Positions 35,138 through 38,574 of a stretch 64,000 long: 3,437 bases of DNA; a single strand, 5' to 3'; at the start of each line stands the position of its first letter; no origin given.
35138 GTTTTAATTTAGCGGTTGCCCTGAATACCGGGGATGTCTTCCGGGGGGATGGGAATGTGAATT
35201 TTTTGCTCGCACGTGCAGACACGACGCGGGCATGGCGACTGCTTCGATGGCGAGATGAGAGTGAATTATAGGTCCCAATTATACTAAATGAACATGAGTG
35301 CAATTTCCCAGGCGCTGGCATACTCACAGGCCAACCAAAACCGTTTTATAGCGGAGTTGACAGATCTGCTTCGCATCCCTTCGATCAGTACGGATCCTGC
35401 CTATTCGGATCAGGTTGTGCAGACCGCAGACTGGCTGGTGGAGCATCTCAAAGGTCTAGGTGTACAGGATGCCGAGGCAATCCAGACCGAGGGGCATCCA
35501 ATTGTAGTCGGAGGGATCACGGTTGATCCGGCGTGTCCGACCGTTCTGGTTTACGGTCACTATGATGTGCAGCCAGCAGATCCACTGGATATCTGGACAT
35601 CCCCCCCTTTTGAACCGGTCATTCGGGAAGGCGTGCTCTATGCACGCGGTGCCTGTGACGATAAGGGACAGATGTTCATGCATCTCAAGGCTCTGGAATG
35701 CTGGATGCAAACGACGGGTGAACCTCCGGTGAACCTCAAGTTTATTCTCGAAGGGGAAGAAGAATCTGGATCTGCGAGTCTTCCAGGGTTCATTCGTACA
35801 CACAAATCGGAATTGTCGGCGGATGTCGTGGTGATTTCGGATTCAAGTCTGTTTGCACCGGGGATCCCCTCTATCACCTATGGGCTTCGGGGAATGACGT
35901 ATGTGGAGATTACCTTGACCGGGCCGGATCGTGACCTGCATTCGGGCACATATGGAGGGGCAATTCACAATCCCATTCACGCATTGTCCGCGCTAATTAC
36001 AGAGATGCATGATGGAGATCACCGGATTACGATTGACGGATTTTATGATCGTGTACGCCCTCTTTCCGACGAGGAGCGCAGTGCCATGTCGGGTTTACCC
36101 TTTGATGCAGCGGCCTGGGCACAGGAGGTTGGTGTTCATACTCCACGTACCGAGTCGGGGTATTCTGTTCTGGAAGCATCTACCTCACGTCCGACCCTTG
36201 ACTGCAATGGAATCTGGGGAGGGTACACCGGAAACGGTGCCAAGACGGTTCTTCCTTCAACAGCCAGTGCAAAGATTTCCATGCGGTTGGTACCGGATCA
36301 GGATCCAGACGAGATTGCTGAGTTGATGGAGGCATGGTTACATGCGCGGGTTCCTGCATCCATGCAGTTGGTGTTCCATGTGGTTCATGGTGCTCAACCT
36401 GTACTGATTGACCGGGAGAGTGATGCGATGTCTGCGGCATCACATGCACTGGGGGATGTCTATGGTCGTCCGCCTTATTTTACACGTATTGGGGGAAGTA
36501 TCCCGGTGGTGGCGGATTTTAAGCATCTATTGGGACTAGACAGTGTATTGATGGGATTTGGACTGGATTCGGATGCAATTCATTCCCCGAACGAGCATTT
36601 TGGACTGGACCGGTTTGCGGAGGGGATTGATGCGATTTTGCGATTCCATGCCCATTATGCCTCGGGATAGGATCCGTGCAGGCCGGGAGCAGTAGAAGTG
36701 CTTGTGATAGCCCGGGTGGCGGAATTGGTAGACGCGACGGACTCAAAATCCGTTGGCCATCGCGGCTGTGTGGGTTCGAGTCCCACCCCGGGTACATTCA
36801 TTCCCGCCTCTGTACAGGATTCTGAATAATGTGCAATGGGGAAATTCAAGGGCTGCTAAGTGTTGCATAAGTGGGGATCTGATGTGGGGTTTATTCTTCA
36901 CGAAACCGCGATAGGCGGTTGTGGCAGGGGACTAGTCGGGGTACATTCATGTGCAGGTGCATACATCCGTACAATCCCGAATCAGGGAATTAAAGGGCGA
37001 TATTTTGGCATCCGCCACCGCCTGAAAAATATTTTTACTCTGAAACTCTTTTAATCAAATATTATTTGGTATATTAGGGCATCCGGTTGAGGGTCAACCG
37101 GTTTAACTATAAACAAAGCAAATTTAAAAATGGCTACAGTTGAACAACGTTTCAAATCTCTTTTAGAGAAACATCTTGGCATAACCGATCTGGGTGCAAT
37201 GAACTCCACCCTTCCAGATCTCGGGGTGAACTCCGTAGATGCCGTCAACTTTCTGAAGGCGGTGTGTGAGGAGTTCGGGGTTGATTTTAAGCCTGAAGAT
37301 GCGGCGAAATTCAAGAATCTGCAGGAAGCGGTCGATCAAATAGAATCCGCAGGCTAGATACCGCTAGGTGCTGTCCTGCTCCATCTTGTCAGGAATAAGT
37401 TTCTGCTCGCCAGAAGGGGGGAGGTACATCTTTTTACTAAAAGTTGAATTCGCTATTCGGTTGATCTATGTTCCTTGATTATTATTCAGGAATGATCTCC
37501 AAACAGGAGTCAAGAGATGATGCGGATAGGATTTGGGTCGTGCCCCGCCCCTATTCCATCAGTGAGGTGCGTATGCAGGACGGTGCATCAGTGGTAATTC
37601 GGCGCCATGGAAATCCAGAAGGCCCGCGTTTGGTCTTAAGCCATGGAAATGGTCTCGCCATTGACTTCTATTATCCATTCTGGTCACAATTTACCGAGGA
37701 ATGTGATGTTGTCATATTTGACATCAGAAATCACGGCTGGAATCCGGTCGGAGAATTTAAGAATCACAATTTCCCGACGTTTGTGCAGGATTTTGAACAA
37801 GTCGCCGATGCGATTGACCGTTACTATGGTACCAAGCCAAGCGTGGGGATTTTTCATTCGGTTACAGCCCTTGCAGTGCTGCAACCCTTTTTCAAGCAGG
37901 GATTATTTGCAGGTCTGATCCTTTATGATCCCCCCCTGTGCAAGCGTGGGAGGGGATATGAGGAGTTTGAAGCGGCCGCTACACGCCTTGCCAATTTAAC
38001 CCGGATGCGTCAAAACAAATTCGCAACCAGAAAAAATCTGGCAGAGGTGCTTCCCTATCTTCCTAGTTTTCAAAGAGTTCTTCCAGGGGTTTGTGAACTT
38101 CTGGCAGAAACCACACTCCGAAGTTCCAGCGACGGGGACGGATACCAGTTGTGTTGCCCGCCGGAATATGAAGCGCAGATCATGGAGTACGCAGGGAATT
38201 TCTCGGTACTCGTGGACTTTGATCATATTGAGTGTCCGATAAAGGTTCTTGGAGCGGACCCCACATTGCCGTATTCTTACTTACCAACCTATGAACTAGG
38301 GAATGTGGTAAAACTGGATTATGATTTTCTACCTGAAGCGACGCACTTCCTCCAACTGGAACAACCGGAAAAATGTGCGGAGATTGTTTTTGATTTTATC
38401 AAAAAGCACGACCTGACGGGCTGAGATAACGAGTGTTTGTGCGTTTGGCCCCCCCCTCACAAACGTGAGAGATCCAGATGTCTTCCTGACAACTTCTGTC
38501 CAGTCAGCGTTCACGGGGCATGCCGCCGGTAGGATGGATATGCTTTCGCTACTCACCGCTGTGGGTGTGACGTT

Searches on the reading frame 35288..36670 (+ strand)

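Call 42: search_protein_families(library=pfam, proteins=[window:35288-36670:+], max_evalue=0.001)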
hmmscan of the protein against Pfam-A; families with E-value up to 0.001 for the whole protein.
window:35288-36670:+ (460 aa): 2 families
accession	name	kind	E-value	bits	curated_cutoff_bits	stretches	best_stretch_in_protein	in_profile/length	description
PF01546.33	Peptidase_M20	-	2.7e-33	116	24.6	1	87-453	1-203/206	Peptidase family M20/M25/M40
PF07687.19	M20_dimer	-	4.9e-19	68.7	21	1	198-355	1-103/107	Peptidase dimerisation domain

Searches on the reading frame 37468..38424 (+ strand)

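Call 42: search_protein_families(library=pfam, proteins=[window:37468-38424:+], max_evalue=0.001)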
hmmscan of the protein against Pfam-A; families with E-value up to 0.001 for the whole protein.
window:37468-38424:+ (318 aa): 3 families
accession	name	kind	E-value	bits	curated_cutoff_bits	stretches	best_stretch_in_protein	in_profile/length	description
PF12697.13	Abhydrolase_6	-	4e-11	44.4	26.3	1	55-305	1-216/217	Alpha/beta hydrolase family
PF12146.15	Hydrolase_4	-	8.8e-05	22.4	27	1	55-160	7-114/239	Serine aminopeptidase, S33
PF00561.26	Abhydrolase_1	-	0.00072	19.7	25.8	0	53-116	1-66/245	alpha/beta hydrolase fold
